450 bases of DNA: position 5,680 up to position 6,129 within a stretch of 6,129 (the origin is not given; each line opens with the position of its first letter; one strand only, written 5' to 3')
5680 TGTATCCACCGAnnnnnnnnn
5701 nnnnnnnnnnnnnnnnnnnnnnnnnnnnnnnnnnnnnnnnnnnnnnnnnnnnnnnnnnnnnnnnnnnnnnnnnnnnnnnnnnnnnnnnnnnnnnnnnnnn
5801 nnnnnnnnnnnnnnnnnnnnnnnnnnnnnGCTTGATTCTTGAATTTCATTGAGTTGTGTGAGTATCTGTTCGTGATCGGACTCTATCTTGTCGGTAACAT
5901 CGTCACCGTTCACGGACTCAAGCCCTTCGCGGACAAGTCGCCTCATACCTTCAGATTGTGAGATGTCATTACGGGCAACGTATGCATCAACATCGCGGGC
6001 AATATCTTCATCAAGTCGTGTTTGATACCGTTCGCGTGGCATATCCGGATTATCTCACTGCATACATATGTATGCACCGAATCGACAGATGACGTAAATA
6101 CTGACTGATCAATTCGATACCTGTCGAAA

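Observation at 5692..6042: A tail-anchored ribbon-helix-helix protein: a DNA-binding domain tethered to the membrane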

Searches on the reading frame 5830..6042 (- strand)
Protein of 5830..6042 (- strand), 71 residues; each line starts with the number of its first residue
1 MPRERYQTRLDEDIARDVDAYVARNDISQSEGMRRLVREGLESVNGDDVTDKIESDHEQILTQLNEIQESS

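Call 22: search_solved_structures(query=window:5830-6042:-, max_evalue=10, show_alignments=3)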
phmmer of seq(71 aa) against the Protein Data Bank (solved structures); distinct sequences matched with E-value up to 10: 1.
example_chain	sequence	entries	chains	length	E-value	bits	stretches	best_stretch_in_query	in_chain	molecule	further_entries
4ofq_A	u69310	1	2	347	0.88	13.6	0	35-58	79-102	Putative cell surface protein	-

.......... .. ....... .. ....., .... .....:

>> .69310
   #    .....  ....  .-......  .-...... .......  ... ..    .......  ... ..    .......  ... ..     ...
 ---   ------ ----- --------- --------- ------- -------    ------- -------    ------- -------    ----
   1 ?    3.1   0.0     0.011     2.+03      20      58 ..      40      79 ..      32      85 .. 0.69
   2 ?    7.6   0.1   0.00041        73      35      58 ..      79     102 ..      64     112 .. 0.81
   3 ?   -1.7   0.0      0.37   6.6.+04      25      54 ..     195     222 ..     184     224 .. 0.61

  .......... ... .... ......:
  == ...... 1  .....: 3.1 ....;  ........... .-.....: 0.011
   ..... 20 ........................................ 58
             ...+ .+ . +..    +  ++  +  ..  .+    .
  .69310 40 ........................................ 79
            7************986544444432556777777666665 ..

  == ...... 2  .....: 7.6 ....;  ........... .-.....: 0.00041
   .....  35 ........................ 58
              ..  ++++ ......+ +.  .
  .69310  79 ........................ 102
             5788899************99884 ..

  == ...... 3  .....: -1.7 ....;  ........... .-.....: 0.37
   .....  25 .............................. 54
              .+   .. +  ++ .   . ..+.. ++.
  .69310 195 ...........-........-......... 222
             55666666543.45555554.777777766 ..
